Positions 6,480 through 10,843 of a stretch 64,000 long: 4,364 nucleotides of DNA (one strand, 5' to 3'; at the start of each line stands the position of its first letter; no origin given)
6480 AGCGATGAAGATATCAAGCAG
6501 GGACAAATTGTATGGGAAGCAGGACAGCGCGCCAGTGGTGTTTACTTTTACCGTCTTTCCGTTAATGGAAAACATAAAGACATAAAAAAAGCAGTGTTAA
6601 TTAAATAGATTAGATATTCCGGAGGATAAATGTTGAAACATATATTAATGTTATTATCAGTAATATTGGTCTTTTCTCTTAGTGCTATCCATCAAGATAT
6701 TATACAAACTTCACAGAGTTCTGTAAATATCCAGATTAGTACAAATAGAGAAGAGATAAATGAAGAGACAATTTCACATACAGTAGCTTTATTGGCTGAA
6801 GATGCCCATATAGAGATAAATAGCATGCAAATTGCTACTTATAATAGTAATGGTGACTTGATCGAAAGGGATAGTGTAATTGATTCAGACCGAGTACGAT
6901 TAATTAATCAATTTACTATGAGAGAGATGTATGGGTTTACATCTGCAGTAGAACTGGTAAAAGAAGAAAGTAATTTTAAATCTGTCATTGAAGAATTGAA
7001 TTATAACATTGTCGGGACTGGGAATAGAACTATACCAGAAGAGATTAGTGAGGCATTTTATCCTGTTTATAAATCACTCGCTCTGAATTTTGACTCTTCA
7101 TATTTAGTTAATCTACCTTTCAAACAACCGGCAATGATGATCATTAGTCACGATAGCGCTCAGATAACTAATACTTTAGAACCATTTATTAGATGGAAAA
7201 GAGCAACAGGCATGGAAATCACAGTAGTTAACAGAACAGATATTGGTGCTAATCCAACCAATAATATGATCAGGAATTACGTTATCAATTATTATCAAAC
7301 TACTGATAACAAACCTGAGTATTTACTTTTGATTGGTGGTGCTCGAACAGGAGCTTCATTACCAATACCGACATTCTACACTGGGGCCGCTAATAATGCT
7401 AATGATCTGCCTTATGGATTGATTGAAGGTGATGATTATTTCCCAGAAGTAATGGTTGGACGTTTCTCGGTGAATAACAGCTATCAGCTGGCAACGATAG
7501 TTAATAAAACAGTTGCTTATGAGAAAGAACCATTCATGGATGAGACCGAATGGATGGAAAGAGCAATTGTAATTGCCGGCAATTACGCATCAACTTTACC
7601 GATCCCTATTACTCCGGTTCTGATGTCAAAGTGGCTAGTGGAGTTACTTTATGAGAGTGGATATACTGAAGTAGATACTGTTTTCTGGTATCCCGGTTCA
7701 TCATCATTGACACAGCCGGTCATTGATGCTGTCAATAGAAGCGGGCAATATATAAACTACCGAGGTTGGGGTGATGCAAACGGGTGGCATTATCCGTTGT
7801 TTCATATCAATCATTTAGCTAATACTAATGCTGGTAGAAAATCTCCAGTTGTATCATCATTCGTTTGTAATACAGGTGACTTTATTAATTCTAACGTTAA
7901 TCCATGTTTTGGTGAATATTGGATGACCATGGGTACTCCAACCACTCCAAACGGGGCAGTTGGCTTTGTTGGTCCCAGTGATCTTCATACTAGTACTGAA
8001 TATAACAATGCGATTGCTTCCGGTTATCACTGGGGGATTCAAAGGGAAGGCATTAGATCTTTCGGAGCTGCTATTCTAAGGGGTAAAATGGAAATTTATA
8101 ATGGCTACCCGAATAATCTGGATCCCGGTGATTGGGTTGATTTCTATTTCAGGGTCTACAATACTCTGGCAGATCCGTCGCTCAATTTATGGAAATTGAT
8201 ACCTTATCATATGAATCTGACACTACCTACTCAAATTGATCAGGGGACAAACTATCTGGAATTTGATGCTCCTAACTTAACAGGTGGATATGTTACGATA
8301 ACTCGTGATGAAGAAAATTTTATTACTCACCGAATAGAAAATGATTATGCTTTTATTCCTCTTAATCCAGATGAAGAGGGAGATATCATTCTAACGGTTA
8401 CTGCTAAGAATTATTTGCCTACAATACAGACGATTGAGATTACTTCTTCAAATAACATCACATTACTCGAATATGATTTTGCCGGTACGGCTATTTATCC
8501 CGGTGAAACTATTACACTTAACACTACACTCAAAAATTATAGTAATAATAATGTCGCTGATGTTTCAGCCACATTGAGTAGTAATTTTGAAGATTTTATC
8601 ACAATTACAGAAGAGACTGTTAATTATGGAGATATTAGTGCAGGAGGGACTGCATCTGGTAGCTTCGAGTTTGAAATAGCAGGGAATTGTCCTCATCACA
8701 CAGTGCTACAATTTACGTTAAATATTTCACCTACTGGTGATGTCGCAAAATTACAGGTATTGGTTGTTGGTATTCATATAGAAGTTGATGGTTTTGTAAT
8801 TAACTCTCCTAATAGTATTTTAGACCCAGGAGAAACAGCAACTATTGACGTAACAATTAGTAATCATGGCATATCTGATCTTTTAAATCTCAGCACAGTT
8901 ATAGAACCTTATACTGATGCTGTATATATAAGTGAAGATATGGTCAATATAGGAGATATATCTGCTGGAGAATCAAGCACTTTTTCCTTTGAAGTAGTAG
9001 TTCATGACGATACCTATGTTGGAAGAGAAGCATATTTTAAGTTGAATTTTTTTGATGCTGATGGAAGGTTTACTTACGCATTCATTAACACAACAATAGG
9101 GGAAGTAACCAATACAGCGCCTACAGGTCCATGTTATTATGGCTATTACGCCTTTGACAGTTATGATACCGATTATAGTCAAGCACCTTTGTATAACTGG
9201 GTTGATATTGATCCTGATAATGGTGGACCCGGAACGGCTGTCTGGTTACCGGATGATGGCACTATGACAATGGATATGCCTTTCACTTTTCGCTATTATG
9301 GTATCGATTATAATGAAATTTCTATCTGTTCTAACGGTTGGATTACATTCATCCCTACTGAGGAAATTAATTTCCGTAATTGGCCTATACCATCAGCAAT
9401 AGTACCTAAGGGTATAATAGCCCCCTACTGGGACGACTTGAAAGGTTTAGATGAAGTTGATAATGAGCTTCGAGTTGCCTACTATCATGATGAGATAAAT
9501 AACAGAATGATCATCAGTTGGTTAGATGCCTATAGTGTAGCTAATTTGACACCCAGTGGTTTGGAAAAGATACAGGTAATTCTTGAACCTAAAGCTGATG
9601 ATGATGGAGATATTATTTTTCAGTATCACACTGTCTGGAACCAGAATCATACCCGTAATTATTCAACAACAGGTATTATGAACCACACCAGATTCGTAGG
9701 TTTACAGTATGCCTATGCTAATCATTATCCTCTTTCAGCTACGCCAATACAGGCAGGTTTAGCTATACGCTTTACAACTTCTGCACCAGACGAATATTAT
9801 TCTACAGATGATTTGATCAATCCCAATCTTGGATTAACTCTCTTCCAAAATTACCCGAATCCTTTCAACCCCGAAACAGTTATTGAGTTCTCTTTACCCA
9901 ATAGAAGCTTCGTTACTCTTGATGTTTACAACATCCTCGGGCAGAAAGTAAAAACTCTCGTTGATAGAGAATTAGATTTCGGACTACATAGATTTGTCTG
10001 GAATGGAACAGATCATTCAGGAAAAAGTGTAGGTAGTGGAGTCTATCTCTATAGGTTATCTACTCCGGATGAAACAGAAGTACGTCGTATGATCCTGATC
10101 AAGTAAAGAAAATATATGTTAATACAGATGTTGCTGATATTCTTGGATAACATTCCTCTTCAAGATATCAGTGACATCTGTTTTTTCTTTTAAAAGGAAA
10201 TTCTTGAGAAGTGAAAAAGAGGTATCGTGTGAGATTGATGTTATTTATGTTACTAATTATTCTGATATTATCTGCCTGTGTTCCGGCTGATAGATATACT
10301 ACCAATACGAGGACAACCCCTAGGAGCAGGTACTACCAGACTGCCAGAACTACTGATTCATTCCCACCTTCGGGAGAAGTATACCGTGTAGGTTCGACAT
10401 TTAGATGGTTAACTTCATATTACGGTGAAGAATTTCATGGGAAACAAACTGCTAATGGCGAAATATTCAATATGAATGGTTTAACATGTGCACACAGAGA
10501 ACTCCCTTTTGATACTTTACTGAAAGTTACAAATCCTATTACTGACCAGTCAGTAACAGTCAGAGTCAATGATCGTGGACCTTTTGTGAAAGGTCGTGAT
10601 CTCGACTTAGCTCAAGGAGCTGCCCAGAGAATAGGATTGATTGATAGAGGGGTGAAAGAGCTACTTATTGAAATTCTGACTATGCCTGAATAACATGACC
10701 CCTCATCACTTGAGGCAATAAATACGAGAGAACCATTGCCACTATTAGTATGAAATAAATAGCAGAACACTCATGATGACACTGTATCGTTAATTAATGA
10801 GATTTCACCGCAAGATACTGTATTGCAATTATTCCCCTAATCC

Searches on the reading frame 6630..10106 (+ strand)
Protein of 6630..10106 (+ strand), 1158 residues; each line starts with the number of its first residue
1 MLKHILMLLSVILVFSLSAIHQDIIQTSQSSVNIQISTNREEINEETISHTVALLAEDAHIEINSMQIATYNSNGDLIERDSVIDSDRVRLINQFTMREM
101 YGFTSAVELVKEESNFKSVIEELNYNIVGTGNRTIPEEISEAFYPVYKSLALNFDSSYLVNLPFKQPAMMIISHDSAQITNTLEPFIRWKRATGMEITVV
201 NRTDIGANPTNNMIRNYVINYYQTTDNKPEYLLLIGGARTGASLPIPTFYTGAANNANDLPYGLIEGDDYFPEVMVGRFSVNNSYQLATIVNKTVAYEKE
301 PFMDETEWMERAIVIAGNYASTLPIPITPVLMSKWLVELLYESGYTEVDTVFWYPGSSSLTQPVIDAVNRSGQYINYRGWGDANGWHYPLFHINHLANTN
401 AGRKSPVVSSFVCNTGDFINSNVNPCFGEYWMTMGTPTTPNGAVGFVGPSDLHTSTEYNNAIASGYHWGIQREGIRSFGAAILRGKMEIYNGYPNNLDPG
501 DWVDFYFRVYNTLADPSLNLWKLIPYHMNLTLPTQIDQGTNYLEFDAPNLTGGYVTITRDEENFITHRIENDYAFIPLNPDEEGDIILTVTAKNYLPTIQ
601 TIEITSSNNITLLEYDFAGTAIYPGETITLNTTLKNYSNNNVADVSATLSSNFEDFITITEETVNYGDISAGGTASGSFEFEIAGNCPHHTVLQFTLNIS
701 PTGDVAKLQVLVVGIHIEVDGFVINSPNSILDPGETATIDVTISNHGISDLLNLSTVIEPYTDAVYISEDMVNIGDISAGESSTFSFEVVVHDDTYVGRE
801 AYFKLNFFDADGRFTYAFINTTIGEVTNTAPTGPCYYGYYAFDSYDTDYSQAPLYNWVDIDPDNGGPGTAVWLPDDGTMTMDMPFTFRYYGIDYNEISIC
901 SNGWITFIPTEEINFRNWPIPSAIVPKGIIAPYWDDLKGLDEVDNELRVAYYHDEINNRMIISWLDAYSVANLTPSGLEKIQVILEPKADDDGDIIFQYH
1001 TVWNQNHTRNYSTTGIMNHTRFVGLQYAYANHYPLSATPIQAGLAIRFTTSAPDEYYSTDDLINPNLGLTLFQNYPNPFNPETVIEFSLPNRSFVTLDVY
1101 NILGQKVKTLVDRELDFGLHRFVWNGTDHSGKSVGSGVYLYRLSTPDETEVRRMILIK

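Call 3: search_protein_families(library=pfam, proteins=[window:6630-10106:+], max_evalue=1)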
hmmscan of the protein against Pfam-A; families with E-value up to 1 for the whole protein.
window:6630-10106:+ (1158 aa): 10 families
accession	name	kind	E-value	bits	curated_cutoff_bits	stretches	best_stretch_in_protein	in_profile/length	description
PF01364.23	Peptidase_C25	-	1.6e-55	189.3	23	1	169-520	1-374/374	Peptidase family C25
PF13860.13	FlgD_ig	-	3.8e-07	30.4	27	1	1093-1144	23-74/79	FlgD Ig-like domain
PF07705.17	CARDB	-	1.5e-06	28.8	22.7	1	725-792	9-72/101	CARDB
PF23619.1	Ig_VWA7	-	1.1e-05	26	27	1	620-699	10-84/104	VWA7 Ig-like domain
PF03785.20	Peptidase_C25_C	-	0.00029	21.1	25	1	525-603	1-79/79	Peptidase family C25, C terminal ig-like domain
PF18962.6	Por_Secre_tail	-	0.0012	19.6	27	1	1075-1155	2-74/75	Secretion system C-terminal sorting domain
PF02752.27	Arrestin_C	-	0.0052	17.5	27.7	1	613-651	7-45/137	Arrestin (or S-antigen), C-terminal domain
PF13585.12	CHU_C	-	0.0075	16.8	27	1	1095-1148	29-76/86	CHU_C Type IX secretion signal domain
PF16583.11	ZirS_C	-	0.17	11.9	26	1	590-648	30-85/145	Zinc-regulated secreted antivirulence protein C-terminal domain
PF10633.15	NPCBM_assoc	-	0.26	11.9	24.4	0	732-798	2-67/78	NPCBM-associated, NEW3 domain of alpha-galactosidase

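Call 4: search_protein_families(library=ncbifam, proteins=[window:6630-10106:+], max_evalue=1)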
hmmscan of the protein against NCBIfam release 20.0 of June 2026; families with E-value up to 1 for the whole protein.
window:6630-10106:+ (1158 aa): 11 families
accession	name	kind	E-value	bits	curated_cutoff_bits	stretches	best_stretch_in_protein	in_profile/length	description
NF033707.1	T9SS_sortase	equivalog_domain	4.4e-17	61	420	2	1067-1145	994-1077/1095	type IX secretion system sortase PorU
TIGR04183.1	Por_Secre_tail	domain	2e-08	34.1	23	1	1075-1155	2-70/72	T9SS type A sorting domain-containing protein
NF052324.1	PorU_rel_Nterm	equivalog_domain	5.9e-06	24.7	450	1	210-470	454-717/879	putative type IX secretion system sortase PorU2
TIGR03900.1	prc_long_Delta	hypoth_equivalog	1.1e-05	23.6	660.95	2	726-817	564-652/973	MXAN_5808 family serine peptidase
NF038112.1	myxo_dep_M36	subfamily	0.00014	19.1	1500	1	728-810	878-961/1604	myxosortase-dependent M36 family metallopeptidase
NF005176.1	PRK06655.1-1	equivalog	0.00026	21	230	1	1091-1146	95-150/197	flagellar hook assembly protein FlgD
NF038113.1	T9SSA_dep_M36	equivalog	0.00054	18.2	885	1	1060-1155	781-867/869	T9SS-dependent M36 family metallopeptidase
NF038111.1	rhom_dep_M36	equivalog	0.00081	16.9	1700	1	726-812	864-952/1315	rhombosortase-dependent M36 family metallopeptidase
NF053608.1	Lsa66_OmpA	equivalog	0.00091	17.8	700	1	1104-1150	188-233/581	fibronectin-binding adhesin Lsa66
NF009452.0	PRK12812.1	equivalog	0.0046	16.2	258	1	1094-1142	153-203/289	flagellar basal body rod modification protein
NF009276.0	PRK12633.1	equivalog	0.041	13.6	383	1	1094-1148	130-184/234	flagellar basal body rod modification protein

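Call 51: search_solved_structures(query=window:6630-10106:+, max_evalue=0.01)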
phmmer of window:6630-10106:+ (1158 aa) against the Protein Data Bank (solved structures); distinct sequences matched with E-value up to 0.01: 4.
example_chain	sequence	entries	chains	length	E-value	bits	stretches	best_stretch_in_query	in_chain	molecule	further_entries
1cvr_A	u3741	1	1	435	3.1e-32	114.3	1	180-604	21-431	GINGIPAIN R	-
4ief_B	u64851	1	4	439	4.2e-32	113.8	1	180-604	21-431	Gingipain R2 Mature Domain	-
4rbm_A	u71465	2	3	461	3.7e-19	71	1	167-605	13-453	Lys-gingipain W83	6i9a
4tkx_L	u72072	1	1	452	8.5e-19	69.8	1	167-604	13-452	Lys-gingipain W83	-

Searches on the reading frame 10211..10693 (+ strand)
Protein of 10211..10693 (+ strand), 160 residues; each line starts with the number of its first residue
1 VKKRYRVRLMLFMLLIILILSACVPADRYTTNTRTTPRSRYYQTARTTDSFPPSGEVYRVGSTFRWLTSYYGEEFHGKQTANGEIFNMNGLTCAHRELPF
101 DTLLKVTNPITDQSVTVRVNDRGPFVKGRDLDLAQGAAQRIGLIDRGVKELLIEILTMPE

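Call 20: search_protein_families(library=pfam, proteins=[window:10211-10693:+], max_evalue=0.001)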
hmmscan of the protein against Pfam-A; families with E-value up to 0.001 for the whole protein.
window:10211-10693:+ (160 aa): 1 family
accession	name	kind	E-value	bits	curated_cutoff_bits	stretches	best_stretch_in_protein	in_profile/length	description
PF03330.24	DPBB_1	-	1.7e-20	73.5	28.8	1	68-148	6-78/83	Lytic transglycolase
